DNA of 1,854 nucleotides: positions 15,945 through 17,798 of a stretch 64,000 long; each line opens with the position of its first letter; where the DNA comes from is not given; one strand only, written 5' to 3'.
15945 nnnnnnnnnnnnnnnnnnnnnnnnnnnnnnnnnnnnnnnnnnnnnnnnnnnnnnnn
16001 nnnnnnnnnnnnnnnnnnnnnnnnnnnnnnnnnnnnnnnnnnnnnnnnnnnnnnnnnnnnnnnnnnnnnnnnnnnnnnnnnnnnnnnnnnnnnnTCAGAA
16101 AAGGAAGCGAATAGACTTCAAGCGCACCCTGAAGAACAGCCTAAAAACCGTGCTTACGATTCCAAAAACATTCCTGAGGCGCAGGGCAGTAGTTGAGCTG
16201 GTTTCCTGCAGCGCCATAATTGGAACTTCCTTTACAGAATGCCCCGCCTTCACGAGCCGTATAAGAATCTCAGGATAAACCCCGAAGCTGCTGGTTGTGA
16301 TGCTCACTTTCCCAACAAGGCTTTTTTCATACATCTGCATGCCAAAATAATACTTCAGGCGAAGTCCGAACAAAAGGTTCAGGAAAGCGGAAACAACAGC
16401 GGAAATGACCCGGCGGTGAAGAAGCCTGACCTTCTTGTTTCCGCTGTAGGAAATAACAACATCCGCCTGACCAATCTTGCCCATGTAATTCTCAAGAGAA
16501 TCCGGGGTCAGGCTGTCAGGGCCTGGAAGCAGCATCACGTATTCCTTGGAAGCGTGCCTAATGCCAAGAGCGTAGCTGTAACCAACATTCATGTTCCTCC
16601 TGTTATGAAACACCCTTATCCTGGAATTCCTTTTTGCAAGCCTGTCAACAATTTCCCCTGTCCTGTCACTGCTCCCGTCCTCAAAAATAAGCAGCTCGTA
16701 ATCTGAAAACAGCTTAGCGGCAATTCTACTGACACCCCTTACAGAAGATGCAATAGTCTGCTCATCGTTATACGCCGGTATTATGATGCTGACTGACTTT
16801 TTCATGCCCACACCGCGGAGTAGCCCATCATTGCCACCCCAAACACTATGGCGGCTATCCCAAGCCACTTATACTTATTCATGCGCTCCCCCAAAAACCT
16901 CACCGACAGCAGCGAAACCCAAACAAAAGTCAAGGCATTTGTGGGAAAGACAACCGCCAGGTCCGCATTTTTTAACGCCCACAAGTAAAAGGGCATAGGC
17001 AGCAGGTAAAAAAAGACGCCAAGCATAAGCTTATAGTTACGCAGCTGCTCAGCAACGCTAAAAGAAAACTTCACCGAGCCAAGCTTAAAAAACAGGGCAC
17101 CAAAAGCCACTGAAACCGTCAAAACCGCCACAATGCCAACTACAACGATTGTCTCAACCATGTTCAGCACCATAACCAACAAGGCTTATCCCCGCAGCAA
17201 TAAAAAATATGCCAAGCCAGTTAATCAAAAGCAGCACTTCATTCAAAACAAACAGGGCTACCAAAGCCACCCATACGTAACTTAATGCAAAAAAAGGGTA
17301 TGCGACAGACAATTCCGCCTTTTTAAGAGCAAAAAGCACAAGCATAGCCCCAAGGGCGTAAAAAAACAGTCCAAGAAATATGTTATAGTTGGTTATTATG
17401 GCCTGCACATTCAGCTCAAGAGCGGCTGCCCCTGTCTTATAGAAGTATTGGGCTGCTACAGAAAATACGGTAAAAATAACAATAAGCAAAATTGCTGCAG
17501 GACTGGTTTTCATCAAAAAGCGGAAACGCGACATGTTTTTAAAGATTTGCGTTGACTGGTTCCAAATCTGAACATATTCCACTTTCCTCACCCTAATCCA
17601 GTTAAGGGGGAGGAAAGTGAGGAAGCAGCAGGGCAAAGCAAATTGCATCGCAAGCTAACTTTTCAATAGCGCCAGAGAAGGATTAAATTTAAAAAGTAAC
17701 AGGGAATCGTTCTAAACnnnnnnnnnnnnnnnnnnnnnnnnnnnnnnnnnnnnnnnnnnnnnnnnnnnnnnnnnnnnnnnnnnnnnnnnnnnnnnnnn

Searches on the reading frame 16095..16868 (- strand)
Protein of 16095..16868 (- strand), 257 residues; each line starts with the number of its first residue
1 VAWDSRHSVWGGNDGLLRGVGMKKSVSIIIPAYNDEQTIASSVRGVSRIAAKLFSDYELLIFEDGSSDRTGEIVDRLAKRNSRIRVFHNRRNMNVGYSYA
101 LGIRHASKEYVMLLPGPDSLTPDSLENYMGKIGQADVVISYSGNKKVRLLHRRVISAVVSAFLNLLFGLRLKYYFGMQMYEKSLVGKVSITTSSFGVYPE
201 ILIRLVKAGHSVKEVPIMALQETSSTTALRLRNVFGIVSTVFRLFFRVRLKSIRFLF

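Call 3: search_protein_families(library=pfam, proteins=[window:16095-16868:-], max_evalue=0.01)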
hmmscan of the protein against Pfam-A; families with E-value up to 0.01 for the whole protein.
window:16095-16868:- (257 aa): 3 families
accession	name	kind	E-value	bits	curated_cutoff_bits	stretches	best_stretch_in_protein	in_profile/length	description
PF00535.33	Glycos_transf_2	-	1e-20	74.8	23.3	1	27-139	1-112/168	Glycosyl transferase family 2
PF10111.15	Glyco_tranf_2_2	-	1.8e-07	31.4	27.3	1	27-129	1-103/276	Glycosyltransferase like family 2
PF13641.12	Glyco_tranf_2_3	-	0.00043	20.8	27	1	26-129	3-108/230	Glycosyltransferase like family 2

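Call 39: search_protein_families(library=ncbifam, proteins=[window:16095-16868:-], max_evalue=0.00001)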
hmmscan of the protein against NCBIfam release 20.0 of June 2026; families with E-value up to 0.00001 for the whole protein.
window:16095-16868:- (257 aa): 10 families
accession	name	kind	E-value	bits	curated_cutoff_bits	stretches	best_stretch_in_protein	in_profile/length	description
TIGR03937.1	PgaC_IcaA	equivalog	6.4e-18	64.9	422.3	1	24-148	45-166/407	poly-beta-1,6-N-acetyl-D-glucosamine synthase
NF047683.1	TeichurnBiosyTuaG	equivalog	1.4e-15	57.7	400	1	22-145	4-124/252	teichuronic acid biosynthesis protein TuaG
NF047588.1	GlcsyltransPgfSStrep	equivalog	1.1e-12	47.9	500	1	26-138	3-116/308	glycosyltransferase PgfS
NF050050.1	ProtGlycPglI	equivalog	1.7e-11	44.1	500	1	25-133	3-109/306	GalNAc(5)-diNAcBac-PP-undecaprenol beta-1,3-glucosyltransferase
NF007482.0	PRK10073.1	equivalog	1.8e-11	43.6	423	1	23-130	5-108/334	glycosyltransferase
NF053739.1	GlytfEpsEBac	equivalog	2.5e-11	43.1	450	1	26-126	3-101/265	glycosyltransferase EpsE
NF007986.1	PRK10714.1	equivalog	1.3e-10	40.8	529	1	24-174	6-157/316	undecaprenyl-phosphate 4-deoxy-4-formamido-L-arabinose transferase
TIGR04283.1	glyco_like_mftF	equivalog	3.8e-09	36.5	182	1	26-166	1-128/221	TIGR04283 family arsenosugar biosynthesis glycosyltransferase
TIGR04182.1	glyco_TIGR04182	equivalog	1.3e-08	34.6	325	1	26-244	2-217/293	S-layer glycoprotein N-glycosyltransferase AglJ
NF041391.1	DPhHxTase_Halo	equivalog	1.8e-08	33.7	375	1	32-228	3-192/213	dolichyl-phosphate hexose transferase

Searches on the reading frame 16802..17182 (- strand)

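Call 3: search_protein_families(library=pfam, proteins=[window:16802-17182:-], max_evalue=0.01)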
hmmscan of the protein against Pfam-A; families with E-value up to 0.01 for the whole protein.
window:16802-17182:- (126 aa): 3 families
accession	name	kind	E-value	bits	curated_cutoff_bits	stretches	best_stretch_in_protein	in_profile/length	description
PF00892.27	EamA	-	5.5e-10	40.1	28.2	1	18-119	31-133/135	EamA-like transporter family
PF10639.15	TMEM234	-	4e-05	24.1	30.1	1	42-119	34-112/113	Putative transmembrane family 234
PF04142.21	Nuc_sug_transp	-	0.00098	18.8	27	1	44-122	78-156/315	Nucleotide-sugar transporter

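Call 69: search_protein_families(library=ncbifam, proteins=[window:16802-17182:-], max_evalue=0.0001)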
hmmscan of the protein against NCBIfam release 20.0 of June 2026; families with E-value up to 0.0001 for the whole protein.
window:16802-17182:- (126 aa): 3 families
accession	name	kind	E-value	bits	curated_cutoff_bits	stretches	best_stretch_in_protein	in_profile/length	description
NF011625.2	PRK15051.1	equivalog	1.2e-08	35.1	92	1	43-122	29-110/111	4-amino-4-deoxy-L-arabinose-phosphoundecaprenol flippase subunit ArnE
TIGR03340.1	phn_DUF6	hypoth_equivalog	2.7e-05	24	288.15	1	9-118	171-280/281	phosphonate utilization associated putative membrane protein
NF002816.2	PRK02971.1-2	equivalog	7.6e-05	23.2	99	0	32-119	27-116/120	4-amino-4-deoxy-L-arabinose-phosphoundecaprenol flippase subunit ArnF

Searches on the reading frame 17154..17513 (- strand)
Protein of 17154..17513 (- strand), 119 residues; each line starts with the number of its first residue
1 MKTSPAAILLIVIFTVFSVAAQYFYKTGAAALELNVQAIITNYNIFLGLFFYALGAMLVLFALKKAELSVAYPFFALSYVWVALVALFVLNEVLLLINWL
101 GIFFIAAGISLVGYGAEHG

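Call 69: search_protein_families(library=ncbifam, proteins=[window:17154-17513:-], max_evalue=0.0001)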
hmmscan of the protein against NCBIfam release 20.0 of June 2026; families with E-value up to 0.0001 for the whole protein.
window:17154-17513:- (119 aa): 2 families
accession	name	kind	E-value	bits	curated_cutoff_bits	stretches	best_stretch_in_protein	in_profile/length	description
NF011625.2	PRK15051.1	equivalog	2.2e-11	43.9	92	1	9-113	4-108/111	4-amino-4-deoxy-L-arabinose-phosphoundecaprenol flippase subunit ArnE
NF002816.2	PRK02971.1-2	equivalog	1.2e-08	35.5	99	1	30-112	32-116/120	4-amino-4-deoxy-L-arabinose-phosphoundecaprenol flippase subunit ArnF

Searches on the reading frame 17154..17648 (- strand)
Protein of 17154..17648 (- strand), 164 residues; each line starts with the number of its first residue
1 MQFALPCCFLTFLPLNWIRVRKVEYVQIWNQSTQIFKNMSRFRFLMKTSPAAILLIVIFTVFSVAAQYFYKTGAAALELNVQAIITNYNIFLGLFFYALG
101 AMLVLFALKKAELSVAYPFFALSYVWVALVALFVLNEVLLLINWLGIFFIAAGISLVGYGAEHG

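Call 3: search_protein_families(library=pfam, proteins=[window:17154-17648:-], max_evalue=0.01)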
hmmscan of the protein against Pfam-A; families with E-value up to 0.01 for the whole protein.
window:17154-17648:- (164 aa): 2 families
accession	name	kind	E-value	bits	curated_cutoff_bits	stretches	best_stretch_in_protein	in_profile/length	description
PF00892.27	EamA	-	6.4e-05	23.7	28.2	1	79-157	62-133/135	EamA-like transporter family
PF10639.15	TMEM234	-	0.0013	19.3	30.1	1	77-157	31-112/113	Putative transmembrane family 234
